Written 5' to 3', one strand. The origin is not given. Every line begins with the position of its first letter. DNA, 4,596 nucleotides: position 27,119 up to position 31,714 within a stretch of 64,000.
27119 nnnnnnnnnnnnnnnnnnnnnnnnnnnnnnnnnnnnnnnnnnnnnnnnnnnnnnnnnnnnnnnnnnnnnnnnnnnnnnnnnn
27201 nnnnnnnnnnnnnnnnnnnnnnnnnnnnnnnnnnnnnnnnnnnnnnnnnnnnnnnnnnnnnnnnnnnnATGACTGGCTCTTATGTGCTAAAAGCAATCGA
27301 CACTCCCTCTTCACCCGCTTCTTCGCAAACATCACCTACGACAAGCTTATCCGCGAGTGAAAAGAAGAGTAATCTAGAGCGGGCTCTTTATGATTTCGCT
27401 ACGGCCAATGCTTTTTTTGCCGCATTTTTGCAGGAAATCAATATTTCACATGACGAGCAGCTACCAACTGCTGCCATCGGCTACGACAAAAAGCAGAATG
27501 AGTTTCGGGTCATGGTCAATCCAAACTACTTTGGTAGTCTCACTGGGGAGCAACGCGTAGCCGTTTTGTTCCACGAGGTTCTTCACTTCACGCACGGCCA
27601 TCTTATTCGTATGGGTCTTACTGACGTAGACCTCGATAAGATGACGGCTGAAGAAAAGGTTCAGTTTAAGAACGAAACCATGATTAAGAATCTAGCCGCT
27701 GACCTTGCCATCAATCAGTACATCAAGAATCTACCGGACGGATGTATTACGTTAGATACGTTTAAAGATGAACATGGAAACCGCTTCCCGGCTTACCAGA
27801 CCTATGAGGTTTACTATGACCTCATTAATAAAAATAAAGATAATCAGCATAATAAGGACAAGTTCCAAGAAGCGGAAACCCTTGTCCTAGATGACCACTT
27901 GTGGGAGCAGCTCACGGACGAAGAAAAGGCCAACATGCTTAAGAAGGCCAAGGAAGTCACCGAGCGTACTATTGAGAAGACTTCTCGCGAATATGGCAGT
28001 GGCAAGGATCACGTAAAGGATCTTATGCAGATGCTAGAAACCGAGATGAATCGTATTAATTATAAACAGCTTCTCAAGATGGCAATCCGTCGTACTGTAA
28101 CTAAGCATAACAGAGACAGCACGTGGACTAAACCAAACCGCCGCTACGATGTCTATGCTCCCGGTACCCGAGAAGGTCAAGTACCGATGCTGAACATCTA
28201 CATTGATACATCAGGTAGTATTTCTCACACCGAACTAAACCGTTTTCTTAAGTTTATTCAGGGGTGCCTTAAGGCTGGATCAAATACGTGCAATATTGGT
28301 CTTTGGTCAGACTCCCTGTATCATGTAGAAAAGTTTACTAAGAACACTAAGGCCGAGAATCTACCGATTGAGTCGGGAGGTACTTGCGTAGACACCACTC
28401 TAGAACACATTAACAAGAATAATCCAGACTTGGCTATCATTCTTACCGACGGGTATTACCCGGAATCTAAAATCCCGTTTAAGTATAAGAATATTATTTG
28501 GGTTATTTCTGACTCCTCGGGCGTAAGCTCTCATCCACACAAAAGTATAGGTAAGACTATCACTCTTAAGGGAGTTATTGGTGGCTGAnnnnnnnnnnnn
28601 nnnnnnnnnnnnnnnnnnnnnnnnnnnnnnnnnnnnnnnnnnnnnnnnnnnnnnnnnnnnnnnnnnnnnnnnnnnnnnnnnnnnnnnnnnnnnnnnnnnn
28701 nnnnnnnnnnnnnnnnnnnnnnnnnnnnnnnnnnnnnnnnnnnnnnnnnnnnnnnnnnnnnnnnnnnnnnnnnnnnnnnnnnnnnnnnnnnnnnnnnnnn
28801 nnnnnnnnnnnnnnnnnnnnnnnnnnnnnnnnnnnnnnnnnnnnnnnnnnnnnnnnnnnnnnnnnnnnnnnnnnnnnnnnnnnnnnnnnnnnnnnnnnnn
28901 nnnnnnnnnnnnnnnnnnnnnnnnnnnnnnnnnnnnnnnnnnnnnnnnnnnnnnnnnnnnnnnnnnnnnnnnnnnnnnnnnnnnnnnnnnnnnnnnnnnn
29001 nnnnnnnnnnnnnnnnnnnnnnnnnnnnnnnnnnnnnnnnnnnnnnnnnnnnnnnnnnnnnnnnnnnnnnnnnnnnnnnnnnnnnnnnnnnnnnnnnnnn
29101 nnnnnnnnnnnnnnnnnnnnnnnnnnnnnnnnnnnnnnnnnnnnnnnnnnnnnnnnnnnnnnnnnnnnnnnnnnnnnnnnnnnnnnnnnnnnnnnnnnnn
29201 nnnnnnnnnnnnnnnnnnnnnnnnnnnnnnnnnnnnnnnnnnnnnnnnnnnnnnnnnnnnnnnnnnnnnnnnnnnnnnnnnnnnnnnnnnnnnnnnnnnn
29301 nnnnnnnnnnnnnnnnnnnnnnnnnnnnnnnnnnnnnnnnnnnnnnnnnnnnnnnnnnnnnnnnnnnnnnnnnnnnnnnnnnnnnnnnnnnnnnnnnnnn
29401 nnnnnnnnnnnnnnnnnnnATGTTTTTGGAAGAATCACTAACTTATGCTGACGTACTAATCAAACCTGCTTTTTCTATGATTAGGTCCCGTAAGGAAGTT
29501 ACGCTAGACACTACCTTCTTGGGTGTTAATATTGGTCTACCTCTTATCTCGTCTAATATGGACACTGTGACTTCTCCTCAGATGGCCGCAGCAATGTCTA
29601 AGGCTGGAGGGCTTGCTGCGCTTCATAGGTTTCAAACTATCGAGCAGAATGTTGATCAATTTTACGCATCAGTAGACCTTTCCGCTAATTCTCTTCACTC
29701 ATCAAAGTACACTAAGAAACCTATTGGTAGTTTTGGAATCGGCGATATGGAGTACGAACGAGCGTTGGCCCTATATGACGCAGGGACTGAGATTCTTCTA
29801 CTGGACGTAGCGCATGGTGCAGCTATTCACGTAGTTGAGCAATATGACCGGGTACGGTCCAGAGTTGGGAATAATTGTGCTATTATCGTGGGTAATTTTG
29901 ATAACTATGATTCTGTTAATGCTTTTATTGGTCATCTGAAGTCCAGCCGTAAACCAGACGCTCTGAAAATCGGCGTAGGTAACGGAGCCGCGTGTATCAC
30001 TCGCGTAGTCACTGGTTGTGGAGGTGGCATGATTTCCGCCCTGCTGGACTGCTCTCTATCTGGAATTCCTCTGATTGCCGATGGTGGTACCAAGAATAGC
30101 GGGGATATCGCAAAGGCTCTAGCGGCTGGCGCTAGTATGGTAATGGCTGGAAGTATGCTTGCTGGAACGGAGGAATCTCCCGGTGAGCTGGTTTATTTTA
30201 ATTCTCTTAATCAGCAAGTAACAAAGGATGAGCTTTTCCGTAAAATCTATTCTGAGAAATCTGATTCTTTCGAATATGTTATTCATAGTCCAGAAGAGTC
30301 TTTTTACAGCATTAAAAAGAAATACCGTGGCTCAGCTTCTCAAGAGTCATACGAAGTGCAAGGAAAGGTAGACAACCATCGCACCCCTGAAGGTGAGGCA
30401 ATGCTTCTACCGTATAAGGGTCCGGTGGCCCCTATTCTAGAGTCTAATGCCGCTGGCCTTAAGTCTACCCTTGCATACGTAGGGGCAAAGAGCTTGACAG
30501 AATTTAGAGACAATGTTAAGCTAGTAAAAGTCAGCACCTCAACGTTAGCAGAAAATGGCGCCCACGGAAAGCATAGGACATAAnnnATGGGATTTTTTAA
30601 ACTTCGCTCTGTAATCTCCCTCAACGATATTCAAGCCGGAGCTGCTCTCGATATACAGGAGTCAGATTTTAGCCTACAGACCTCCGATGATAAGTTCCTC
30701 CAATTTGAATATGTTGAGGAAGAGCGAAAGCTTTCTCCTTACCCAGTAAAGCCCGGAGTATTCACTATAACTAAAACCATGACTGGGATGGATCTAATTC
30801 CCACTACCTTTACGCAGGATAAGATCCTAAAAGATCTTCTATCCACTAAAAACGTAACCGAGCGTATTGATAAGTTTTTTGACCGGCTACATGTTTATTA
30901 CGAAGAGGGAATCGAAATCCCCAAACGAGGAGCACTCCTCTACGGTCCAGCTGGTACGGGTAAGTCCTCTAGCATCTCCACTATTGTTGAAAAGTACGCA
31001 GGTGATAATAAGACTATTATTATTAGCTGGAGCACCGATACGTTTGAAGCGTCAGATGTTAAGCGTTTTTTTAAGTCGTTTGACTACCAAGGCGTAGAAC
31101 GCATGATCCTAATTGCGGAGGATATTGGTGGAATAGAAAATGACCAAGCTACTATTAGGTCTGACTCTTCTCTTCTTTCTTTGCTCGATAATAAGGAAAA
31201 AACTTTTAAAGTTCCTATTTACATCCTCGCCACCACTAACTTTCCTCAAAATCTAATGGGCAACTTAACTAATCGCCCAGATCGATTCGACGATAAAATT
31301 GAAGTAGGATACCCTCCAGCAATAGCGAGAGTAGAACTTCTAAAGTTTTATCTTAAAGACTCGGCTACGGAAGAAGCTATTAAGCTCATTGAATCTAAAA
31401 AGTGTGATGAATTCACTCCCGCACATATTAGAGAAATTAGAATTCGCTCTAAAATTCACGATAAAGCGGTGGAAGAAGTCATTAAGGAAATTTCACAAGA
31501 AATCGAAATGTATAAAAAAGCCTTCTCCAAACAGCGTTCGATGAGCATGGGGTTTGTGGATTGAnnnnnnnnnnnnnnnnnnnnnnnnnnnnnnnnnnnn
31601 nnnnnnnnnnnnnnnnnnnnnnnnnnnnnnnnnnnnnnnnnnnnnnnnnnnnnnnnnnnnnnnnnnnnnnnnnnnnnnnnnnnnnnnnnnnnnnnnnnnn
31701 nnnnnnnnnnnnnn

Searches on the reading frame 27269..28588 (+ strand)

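Call 8: search_protein_families(library=phrogs, proteins=[window:27269-28588:+])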
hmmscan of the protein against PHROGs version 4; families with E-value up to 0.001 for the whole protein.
window:27269-28588:+ (439 aa): 2 families
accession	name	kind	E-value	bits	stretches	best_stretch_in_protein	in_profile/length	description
phrog_1314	-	DNA, RNA and nucleotide metabolism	2.5e-54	185.8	1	30-433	9-390/394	HNH endonuclease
phrog_30358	-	unknown function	6.4e-10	40.3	1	282-415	47-185/204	-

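Call 9: search_protein_families(library=pfam, proteins=[window:27269-28588:+])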
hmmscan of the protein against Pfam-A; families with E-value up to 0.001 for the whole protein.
window:27269-28588:+ (439 aa): 3 families
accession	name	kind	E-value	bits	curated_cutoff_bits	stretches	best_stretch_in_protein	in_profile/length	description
PF13203.12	DUF2201_N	-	1.2e-16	61.6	23.2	1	32-299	2-269/271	Putative metallopeptidase domain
PF09967.15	DUF2201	-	2.4e-13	50.7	26.4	1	310-423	3-115/123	VWA-like domain (DUF2201)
PF18894.6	PhageMetallopep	-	0.00048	20.7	23.7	0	72-110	61-95/134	Putative phage metallopeptidase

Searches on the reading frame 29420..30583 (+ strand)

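Call 8: search_protein_families(library=phrogs, proteins=[window:29420-30583:+])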
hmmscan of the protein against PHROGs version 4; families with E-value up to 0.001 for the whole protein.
window:29420-30583:+ (387 aa): 2 families
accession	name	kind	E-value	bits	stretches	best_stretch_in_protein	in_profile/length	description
phrog_9582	-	other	3e-82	277.4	2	4-260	7-257/353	dehydrogenase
phrog_17890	-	unknown function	3.3e-07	30.5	0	37-92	8-64/346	-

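Call 9: search_protein_families(library=pfam, proteins=[window:29420-30583:+])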
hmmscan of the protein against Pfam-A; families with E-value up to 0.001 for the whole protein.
window:29420-30583:+ (387 aa): 3 families
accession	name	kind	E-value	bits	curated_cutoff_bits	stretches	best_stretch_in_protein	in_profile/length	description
PF00478.31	IMPDH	-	1.6e-75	254.7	25.6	2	6-262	1-254/345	IMP dehydrogenase / GMP reductase domain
PF03060.21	NMO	-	1.5e-09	38.1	28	1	214-258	193-236/331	Nitronate monooxygenase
PF01070.24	FMN_dh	-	1.9e-06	27.6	24.9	1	215-245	273-303/350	FMN-dependent dehydrogenase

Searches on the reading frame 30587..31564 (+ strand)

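Call 8: search_protein_families(library=phrogs, proteins=[window:30587-31564:+])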
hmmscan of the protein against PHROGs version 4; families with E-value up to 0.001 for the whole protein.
window:30587-31564:+ (325 aa): 8 families
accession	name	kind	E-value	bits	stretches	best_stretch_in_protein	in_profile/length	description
phrog_10440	-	unknown function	8.6e-13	48.6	1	106-305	226-419/483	-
phrog_7485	-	unknown function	2.3e-11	44.3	1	89-270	204-389/430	-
phrog_3757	-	unknown function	6.5e-09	36.6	0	194-310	214-328/367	-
phrog_30773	-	unknown function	3.4e-05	23.4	0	101-265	185-356/666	-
phrog_168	-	DNA, RNA and nucleotide metabolism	0.00011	23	1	116-285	45-201/314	clamp loader of DNA polymerase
phrog_9172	-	unknown function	0.00011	22.3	0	96-139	92-132/509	-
phrog_8638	-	unknown function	0.00021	21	0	209-284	406-485/568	-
phrog_14322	-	unknown function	0.00097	19.5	0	117-179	230-288/398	-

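Call 9: search_protein_families(library=pfam, proteins=[window:30587-31564:+])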
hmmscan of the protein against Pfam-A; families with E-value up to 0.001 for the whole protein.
window:30587-31564:+ (325 aa): 2 families
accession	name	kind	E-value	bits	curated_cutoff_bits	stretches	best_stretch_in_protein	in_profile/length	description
PF00004.35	AAA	-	1.6e-10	42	21.2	1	117-242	2-131/131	ATPase family associated with various cellular activities (AAA)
PF05673.19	DUF815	-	9.4e-05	22.1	23.8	1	113-218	53-150/249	Protein of unknown function (DUF815)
